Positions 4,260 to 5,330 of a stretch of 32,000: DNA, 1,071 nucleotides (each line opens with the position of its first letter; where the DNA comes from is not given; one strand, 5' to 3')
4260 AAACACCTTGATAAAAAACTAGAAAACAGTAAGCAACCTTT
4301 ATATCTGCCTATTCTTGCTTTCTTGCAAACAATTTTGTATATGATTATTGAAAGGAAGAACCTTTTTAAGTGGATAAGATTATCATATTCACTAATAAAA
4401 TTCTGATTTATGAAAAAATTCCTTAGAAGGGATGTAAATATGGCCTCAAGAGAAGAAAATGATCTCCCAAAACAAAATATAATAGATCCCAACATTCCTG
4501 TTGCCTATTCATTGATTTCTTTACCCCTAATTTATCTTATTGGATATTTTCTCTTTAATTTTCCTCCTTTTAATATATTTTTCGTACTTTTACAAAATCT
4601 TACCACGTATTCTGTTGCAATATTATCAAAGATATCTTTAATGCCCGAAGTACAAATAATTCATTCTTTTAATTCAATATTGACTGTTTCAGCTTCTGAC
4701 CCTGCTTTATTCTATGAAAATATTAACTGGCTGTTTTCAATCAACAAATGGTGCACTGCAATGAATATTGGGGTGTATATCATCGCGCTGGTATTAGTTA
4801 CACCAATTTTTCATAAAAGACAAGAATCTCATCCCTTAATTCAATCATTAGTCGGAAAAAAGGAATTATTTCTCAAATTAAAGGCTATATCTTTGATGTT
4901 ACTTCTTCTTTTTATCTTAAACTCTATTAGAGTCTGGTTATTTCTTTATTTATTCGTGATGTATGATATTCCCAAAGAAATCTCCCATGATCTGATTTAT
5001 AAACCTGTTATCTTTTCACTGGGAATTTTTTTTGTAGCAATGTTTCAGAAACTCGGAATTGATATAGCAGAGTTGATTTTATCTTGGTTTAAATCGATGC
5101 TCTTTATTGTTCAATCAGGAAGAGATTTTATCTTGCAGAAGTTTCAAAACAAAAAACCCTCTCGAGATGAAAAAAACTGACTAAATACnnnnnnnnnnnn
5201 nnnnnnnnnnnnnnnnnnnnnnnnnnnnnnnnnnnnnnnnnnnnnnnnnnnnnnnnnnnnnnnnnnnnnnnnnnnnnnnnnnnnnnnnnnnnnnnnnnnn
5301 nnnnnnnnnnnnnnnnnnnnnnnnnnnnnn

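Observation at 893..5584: Archaeosortase-like membrane protein divergently paired with a nine-FN3 surface glycoprotein carrying a non-canonical tripartite C-terminal signal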

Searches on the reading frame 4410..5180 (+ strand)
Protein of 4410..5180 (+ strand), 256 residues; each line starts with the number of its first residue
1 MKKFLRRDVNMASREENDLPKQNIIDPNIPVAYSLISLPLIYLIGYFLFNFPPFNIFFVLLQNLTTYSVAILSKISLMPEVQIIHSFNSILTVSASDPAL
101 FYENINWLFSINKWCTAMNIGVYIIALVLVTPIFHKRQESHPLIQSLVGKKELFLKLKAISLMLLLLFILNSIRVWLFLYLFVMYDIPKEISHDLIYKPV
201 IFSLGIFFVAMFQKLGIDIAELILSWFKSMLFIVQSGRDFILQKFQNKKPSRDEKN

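Call 3: search_protein_families(library=ncbifam, proteins=[window:4410-5180:+], max_evalue=10)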
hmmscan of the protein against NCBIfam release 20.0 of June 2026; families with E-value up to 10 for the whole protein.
window:4410-5180:+ (256 aa): 3 families
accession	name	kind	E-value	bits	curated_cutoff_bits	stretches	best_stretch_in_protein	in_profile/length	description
NF045528.1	heimosortase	equivalog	4.1e-14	53.1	130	1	39-230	7-197/199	heimdallarchaeosortase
NF050117.1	aa3_CtaC_Actin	exception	0.031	13.5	250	1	111-141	42-72/244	aa3-type cytochrome oxidase subunit II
TIGR04178.1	exo_archaeo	signature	0.22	11.9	23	1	151-212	29-92/97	exosortase/archaeosortase family protein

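Call 4: search_protein_families(library=pfam, proteins=[window:4410-5180:+], max_evalue=10)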
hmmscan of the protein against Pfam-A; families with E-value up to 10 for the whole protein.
window:4410-5180:+ (256 aa): 1 family
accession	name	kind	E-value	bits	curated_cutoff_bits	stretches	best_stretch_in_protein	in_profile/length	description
PF04999.18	FtsL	-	0.98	9.9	22.9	1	105-146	6-47/97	Cell division protein FtsL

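Call 7: find_homologous_proteins(query=window:4410-5180:+, max_evalue=0.001)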
Query window:4410-5180:+ (256 aa): 1 proteins with E <= 0.001 among 1173 candidates.
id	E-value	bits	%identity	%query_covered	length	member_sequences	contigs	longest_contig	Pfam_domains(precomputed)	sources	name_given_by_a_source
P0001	2.2e-152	524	100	96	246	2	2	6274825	-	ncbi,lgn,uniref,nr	ncbi:hypothetical protein NEF87_001097 [Candidatus Lokiarchaeum ossiferum]|uniref:Uncharacterized pr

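Call 10: find_related_loci(query=window:4410-5180:+, collection=genome_contigs, flank=10000)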
Query window:4410-5180:+ (256 aa) in genome_contigs; peptide patterns used: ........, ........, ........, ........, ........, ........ (x = any residue, [..] = any of these).
114 stretches matched a pattern, but none encodes a relative of the query by tblastn (E <= 1e-3).

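Call 14: search_protein_representatives(protein=window:4410-5180:+)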
Query: 256 residues. Proteins with E-value up to 0.001 (for the whole library): 6; up to 1e-10: 2; up to 1e-30: 1. The best 6 are listed.
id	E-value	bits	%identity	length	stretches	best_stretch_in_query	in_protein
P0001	7.1e-153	523.7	100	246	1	11-256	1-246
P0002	1.9e-16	76.9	31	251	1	14-228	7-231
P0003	6.1e-08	49.1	27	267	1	18-235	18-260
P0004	1.5e-07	47.7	48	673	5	48-72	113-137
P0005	3.3e-04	36.9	23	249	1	26-228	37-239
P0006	6.1e-04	36.0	25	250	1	24-230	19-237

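Call 17: search_protein_families(library=ncbifam, proteins=[P0002, P0003, P0005, P0006], max_evalue=1)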
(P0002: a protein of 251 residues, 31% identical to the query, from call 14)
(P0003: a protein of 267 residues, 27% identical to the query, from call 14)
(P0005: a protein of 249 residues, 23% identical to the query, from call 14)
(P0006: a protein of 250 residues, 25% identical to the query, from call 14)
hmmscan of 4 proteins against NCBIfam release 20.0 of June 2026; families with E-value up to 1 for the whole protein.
P0002 (251 aa): 4 families
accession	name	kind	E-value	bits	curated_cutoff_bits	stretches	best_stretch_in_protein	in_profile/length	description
NF045528.1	heimosortase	equivalog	8e-56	189.2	130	1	26-234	3-198/199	heimdallarchaeosortase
NF041736.1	archaeo_artH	equivalog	1.4e-05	25.2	200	1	29-185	21-149/202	archaeosortase H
TIGR04178.1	exo_archaeo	signature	0.00033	20.9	23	1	149-215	24-91/97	exosortase/archaeosortase family protein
TIGR04124.1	archaeo_artE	exception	0.15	12.1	95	0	94-141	51-95/153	archaeosortase family protein ArtE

P0003 (267 aa): 4 families
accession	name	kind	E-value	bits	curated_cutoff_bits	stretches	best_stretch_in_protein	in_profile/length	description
NF045528.1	heimosortase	equivalog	2.4e-61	207.2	130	1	37-255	1-197/199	heimdallarchaeosortase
TIGR04178.1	exo_archaeo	signature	0.00022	21.5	23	2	171-237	26-91/97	exosortase/archaeosortase family protein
NF041736.1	archaeo_artH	equivalog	0.038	13.9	200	1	44-147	23-110/202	archaeosortase H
TIGR04124.1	archaeo_artE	exception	0.071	13.1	95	0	184-233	94-139/153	archaeosortase family protein ArtE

P0005 (249 aa): 4 families
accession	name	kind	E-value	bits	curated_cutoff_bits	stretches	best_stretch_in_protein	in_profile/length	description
NF045528.1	heimosortase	equivalog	1.3e-53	182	130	1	44-242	1-198/199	heimdallarchaeosortase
NF041736.1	archaeo_artH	equivalog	9.7e-12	45.3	200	1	34-217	6-172/202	archaeosortase H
TIGR04178.1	exo_archaeo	signature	2.7e-07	30.8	23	1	132-223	3-91/97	exosortase/archaeosortase family protein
TIGR04124.1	archaeo_artE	exception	0.0016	18.5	95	1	131-208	64-132/153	archaeosortase family protein ArtE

P0006 (250 aa): 3 families
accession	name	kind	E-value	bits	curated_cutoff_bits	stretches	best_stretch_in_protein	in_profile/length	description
NF045528.1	heimosortase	equivalog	3e-50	171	130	1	31-238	5-198/199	heimdallarchaeosortase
NF041736.1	archaeo_artH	equivalog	1.3e-06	28.5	200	1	34-213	23-172/202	archaeosortase H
TIGR04178.1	exo_archaeo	signature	0.00023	21.4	23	1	160-218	30-90/97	exosortase/archaeosortase family protein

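Call 18: find_homologous_proteins(query=A1, max_evalue=0.001)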
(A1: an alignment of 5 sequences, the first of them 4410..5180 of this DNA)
Query A1 (5 sequences) (256 aa, profile of the alignment): 110 proteins with E <= 0.001 among 7836 candidates.
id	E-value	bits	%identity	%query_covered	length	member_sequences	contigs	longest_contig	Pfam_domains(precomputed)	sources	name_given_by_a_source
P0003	9.9e-117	407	24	92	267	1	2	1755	-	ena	-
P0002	3.8e-106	372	30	93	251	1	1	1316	-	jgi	-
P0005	4.8e-100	352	21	84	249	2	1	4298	-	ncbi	ncbi:MAG: heimdallarchaeosortase, partial [Candidatus Hodarchaeales archaeon]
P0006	4.2e-98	346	24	80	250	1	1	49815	-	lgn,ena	-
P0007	6.7e-96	339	27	80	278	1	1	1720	-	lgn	-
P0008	3.0e-91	323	24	80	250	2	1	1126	-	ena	-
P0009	5.1e-90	319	28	73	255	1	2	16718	-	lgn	-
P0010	2.7e-88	314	24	90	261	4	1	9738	-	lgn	-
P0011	4.7e-88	313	27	47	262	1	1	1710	-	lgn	-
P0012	2.0e-87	311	30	52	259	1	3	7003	-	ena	-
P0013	3.0e-87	310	29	47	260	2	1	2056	-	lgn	-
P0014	1.6e-86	308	31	47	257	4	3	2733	-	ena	-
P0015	1.9e-86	308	30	47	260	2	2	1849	-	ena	-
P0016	2.7e-86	307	38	47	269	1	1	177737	-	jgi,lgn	jgi:hypothetical protein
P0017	7.8e-86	306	32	47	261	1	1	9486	-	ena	-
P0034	2.5e-77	278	25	52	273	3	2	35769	-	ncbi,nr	ncbi:MAG: hypothetical protein HeimC3_01220 [Candidatus Heimdallarchaeota archaeon LC_3]|nr:MAG: hyp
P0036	8.5e-77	276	29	68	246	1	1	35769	-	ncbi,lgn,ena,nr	ncbi:MAG: hypothetical protein HeimC3_01310 [Candidatus Heimdallarchaeota archaeon LC_3]|nr:MAG: hyp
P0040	4.4e-72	261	26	46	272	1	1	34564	PF09721.16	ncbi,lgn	ncbi:MAG: heimdallarchaeosortase [Candidatus Odinarchaeota archaeon]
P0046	2.7e-46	176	23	56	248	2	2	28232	PF09721.16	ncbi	ncbi:MAG: heimdallarchaeosortase [Candidatus Hodarchaeota archaeon]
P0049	1.5e-45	174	24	45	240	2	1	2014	PF09721.16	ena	-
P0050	1.5e-45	174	23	46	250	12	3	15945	PF09721.16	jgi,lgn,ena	-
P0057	9.1e-45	171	24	55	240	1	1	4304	PF09721.16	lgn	-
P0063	2.9e-44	169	21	75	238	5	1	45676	PF09721.16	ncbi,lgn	ncbi:MAG: heimdallarchaeosortase [Candidatus Hodarchaeota archaeon]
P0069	1.0e-43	168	27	64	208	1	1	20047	PF09721.16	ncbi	-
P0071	1.1e-43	168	25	58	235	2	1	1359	PF09721.16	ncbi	-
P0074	1.7e-43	167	25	57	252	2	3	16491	PF09721.16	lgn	-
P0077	2.0e-43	167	28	52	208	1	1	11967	PF09721.16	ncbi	ncbi:MAG: heimdallarchaeosortase [Promethearchaeota archaeon]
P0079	6.2e-43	165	26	53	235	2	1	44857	PF09721.16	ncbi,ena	-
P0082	3.4e-42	163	23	48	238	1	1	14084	PF09721.16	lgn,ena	-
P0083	4.8e-42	162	25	56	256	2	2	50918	PF09721.16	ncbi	ncbi:MAG: heimdallarchaeosortase [Candidatus Hodarchaeales archaeon]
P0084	5.6e-42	162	-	-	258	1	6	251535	-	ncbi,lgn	ncbi:MAG: heimdallarchaeosortase [Promethearchaeota archaeon]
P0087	3.0e-41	160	22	48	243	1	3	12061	PF09721.16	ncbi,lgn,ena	-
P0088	3.5e-41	159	24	59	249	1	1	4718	PF09721.16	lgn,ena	-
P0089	4.1e-41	159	33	46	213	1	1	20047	PF09721.16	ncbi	-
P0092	3.1e-40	156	31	46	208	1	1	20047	PF09721.16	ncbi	-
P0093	3.1e-40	156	24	59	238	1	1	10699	PF09721.16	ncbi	-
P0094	8.8e-40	155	21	48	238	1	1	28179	PF09721.16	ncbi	-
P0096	8.1e-39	152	23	48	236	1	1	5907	PF09721.16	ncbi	-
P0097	6.0e-38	149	24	48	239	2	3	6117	PF09721.16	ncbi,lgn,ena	-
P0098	4.9e-37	146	28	52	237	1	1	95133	PF09721.16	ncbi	ncbi:MAG: heimdallarchaeosortase [Candidatus Heimdallarchaeota archaeon]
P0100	6.4e-35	139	35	47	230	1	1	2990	PF09721.16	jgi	-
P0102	6.0e-34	136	33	47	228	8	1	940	PF09721.16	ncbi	-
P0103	2.3e-33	134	24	53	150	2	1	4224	PF09721.16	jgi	jgi:exosortase/archaeosortase family protein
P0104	9.1e-33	132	29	74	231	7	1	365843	PF09721.16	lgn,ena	-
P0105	1.8e-32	131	35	43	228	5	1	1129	PF09721.16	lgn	-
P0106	3.0e-32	130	31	64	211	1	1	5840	PF09721.16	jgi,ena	-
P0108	9.1e-32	129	30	59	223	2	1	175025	PF09721.16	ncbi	ncbi:MAG: heimdallarchaeosortase [Candidatus Heimdallarchaeota archaeon]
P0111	1.4e-15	75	25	63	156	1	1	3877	PF09721.16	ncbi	ncbi:MAG: hypothetical protein ACFFDT_23945, partial [Candidatus Hodarchaeota archaeon]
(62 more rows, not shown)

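Call 24: find_encoding_contigs(protein=P0002, flank=10000, max_places=3)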
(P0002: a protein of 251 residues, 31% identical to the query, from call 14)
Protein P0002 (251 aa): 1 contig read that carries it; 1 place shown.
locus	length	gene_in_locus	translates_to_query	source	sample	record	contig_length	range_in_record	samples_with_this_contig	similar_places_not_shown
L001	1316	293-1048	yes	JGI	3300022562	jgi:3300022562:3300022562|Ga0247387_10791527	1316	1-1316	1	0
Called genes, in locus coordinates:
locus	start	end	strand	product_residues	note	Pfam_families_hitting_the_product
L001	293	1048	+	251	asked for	-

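Call 25: find_encoding_contigs(protein=P0016, flank=10000, max_places=2)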
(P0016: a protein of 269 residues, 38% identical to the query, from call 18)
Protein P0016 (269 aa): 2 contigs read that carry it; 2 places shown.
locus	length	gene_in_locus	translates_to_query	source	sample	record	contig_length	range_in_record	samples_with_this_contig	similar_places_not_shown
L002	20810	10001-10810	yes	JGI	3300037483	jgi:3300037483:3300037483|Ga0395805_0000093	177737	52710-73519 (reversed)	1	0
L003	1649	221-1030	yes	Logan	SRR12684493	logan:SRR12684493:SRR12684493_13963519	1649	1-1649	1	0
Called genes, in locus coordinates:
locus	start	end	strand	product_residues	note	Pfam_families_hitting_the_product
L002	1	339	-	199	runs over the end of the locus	-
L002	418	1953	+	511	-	PF13522:GATase_6 (weak), PF13537:GATase_7, PF00733:Asn_synthase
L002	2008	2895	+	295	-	PF01048:PNP_UDP_1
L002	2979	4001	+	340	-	PF12706:Lactamase_B_2 (faint), PF23023:Anti-Pycsar_Apyc1, PF00753:Lactamase_B (weak)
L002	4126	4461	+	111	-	PF00085:Thioredoxin, PF04756:OST3_OST6 (weak), PF13098:Thioredoxin_2, PF14595:Thioredoxin_9 (weak), PF13905:Thioredoxin_8 (faint)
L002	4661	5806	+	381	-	PF02786:CPSase_L_D2 (weak), PF08442:ATP-grasp_2, PF13549:ATP-grasp_5, PF24948:Citrate_synth_N, PF00549:Ligase_CoA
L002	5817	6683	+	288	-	PF02629:CoA_binding, PF13380:CoA_binding_2 (weak), PF00549:Ligase_CoA, PF13607:Succ_CoA_lig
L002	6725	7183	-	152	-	PF22741:PTP-NADK, PF00782:DSPc (weak), PF22785:Tc-R-P (weak)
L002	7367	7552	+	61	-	PF03911:Sec61_beta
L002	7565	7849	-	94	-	-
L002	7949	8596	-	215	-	PF01813:ATP-synt_D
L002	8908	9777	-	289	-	PF02598:Methyltrn_RNA_3, PF00588:SpoU_methylase (faint)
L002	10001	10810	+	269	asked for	-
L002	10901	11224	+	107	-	-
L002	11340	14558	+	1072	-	PF00133:tRNA-synt_1, PF09334:tRNA-synt_1g (weak), PF08264:Anticodon_1, PF19302:DUF5915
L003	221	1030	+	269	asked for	-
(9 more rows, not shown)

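Call 26: find_encoding_contigs(protein=P0084, flank=10000, max_places=2)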
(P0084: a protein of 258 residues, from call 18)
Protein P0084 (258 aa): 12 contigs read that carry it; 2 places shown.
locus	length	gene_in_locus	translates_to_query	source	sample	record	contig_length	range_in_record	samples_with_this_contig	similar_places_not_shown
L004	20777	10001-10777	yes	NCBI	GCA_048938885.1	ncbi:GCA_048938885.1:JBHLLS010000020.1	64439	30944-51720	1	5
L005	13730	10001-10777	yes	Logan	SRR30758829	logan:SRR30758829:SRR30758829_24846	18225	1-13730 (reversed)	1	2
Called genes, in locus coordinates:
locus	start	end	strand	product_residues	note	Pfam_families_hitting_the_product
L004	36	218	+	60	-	PF01402:RHH_1 (weak)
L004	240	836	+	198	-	PF02163:Peptidase_M50 (weak)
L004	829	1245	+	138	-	PF01428:zf-AN1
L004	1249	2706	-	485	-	PF13506:Glyco_transf_21 (weak), PF00535:Glycos_transf_2, PF13641:Glyco_tranf_2_3, PF13632:Glyco_trans_2_3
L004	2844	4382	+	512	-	PF03853:YjeF_N, PF01256:Carb_kinase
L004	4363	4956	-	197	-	PF00352:TBP, PF11858:DUF3378 (faint), PF00352:TBP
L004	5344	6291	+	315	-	PF08271:Zn_Ribbon_TF, PF00382:TFIIB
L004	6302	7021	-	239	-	PF02463:SMC_N (weak), PF00005:ABC_tran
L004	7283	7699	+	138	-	-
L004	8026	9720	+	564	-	PF01978:TrmB (faint), PF21524:SAMD1_WH (faint)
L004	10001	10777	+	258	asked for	-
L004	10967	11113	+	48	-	PF03911:Sec61_beta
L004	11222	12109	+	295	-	PF00571:CBS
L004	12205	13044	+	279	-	PF02598:Methyltrn_RNA_3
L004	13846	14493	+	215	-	PF01813:ATP-synt_D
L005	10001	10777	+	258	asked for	-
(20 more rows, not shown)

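Call 27: predict_structure(alignment_id=A2)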
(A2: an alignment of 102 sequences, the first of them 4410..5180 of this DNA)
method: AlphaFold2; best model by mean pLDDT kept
length: 256 residues; sequences in the alignment: 102
mean_pLDDT: 82.0   pTM: 0.73
mean pLDDT of the five models: 82.0, 81.6, 81.6, 81.4, 81.0
residues with pLDDT >= 90: 110; 70-90: 91; 50-70: 36; < 50: 19
segments of 3 or more residues with pLDDT < 50: 1-3, 5-11, 22-26
pLDDT, mean of each block of 10 residues (from residue 1): 47 51 50 76 94 89 94 94 76 78 89 82 92 67 73 91 92 93 92 87 89 88 87 93 93 70
secondary structure, 60 per line:
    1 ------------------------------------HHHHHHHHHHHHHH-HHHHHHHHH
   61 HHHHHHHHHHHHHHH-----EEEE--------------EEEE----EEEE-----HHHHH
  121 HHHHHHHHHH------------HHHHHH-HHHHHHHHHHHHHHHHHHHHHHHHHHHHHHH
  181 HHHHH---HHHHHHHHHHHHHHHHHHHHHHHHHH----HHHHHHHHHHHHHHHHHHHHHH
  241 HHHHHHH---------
elements in order: H37-50 H52-75 E81-84 E99-102 E107-110 H116-130 H143-148 H150-185 H189-214 H219-247

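Call 32: fold_search(model_id=the predicted structure, library=pdb)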
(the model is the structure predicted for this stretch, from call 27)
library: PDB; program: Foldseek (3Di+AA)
matches with E <= 10: 88; with E <= 0.001: 0
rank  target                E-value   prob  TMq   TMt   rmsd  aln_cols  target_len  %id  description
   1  4uj5_D                6.1e-01  0.07  0.12  0.16  16.5       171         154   10  Crystal structure of human Rab11-Rabin8-FIP3 (released 2015-08-12)
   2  4uj5_C                8.0e-01  0.07  0.13  0.17  17.4       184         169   11  Crystal structure of human Rab11-Rabin8-FIP3 (released 2015-08-12)
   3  4uj3_H                1.4e+00  0.08  0.13  0.18  14.7       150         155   13  Crystal structure of human Rab11-Rabin8-FIP3 (released 2015-08-12)
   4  4uj3_B                1.4e+00  0.05  0.12  0.17  17.4       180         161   11  Crystal structure of human Rab11-Rabin8-FIP3 (released 2015-08-12)
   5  4uj3_K                1.7e+00  0.04  0.12  0.17  17.2       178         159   11  Crystal structure of human Rab11-Rabin8-FIP3 (released 2015-08-12)
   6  6cfw_H                1.9e+00  0.04  0.13  0.08  20.4       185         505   10  cryoEM structure of a respiratory membrane-bound hydrogenase (released 2018-05-23)
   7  6bwm_A                2.0e+00  0.04  0.13  0.06  26.0       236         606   12  Crystal structure of the TRPV2 ion channel (released 2018-05-02)
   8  9cf8_G                3.2e+00  0.02  0.11  0.12  31.2       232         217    9  Cryo-EM structure of human kidney V-ATPase state 1 (released 2025-08-06)
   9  5n8r_A                3.6e+00  0.04  0.12  0.05  11.4        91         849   19  Crystal Structure of Drosophilia DHX36 helicase in complex with GAGCACTGC (released 2018-03-14)
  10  4m8m_A                3.8e+00  0.02  0.09  0.05  18.2       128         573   11  Crystal structure of the active dimer of zebrafish PlexinC1 cytoplasmic region (released 2013-10-09)
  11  6b3y_B                4.0e+00  0.08  0.15  0.16  13.4        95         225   10  Crystal structure of the PH-like domain from DENND3 (released 2018-01-24)
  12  3rko_B                4.2e+00  0.02  0.11  0.06  20.1       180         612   14  Crystal structure of the membrane domain of respiratory complex I from E. coli at 3.0 angstrom resolution (released 2011-08-03)
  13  5da9_B                4.2e+00  0.02  0.11  0.08  18.2       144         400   15  ATP-gamma-S bound Rad50 from Chaetomium thermophilum in complex with the Rad50-binding domain of Mre11 (released 2016-03-02)
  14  3m1c_B                4.4e+00  0.07  0.09  0.15  10.0        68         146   10  Crystal structure of the conserved herpesvirus fusion regulator complex gH-gL (released 2010-07-07)
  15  4uj3_Q                4.4e+00  0.03  0.13  0.19  17.0       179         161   12  Crystal structure of human Rab11-Rabin8-FIP3 (released 2015-08-12)
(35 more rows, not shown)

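Call 33: search_solved_structures(query=A2, max_evalue=10, show_alignments=2)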
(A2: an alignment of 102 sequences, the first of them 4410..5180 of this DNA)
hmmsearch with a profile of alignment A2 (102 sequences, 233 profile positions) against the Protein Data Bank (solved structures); distinct sequences matched with E-value up to 10: 0.

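Call 34: search_protein_families(library=ncbifam, alignment_id=A2, max_evalue=0.001)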
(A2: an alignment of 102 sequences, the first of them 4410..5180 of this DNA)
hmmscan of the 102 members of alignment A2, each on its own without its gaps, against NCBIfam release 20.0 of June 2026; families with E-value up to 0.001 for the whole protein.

A. member 1, window:4410-5180:+ (256 aa): 1 family
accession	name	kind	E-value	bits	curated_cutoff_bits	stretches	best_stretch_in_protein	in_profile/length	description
NF045528.1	heimosortase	equivalog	4.1e-14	53.1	130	1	39-230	7-197/199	heimdallarchaeosortase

B. families by the number of members that match (of 102 scanned): 13 families
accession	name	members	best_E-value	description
NF045528.1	heimosortase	102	2e-84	heimdallarchaeosortase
TIGR04178.1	exo_archaeo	92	2.8e-13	exosortase/archaeosortase family protein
TIGR04125.1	exosort_PGF_TRM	53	1e-15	archaeosortase A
NF041736.1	archaeo_artH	46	9.7e-12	archaeosortase H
TIGR04124.1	archaeo_artE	29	1.6e-09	archaeosortase family protein ArtE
NF046081.1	exosort_XrtX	19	7.9e-06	exosortase X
TIGR04177.1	exosort_XrtH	15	1.6e-06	exosortase H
NF033505.2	paceosortase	15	2.9e-06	pacearchaeosortase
TIGR04175.1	archaeo_artD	3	2.5e-05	archaeosortase D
TIGR03763.1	cyanoexo_CrtA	3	0.00023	cyanoexosortase A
TIGR04476.1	exosort_XrtN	2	4.1e-05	exosortase N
TIGR02602.1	8TM_EpsH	1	0.00034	exosortase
TIGR04300.1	exosort_XrtM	1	0.00072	exosortase family protein XrtM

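Call 35: search_protein_families(library=pfam, alignment_id=A2, max_evalue=0.001)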
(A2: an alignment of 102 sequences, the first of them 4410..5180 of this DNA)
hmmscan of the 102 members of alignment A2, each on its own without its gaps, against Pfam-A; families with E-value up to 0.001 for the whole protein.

A. member 1, window:4410-5180:+ (256 aa): 0 families

B. families by the number of members that match (of 102 scanned): 1 family
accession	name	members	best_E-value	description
PF09721.15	Exosortase_EpsH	7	4e-05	Transmembrane exosortase (Exosortase_EpsH)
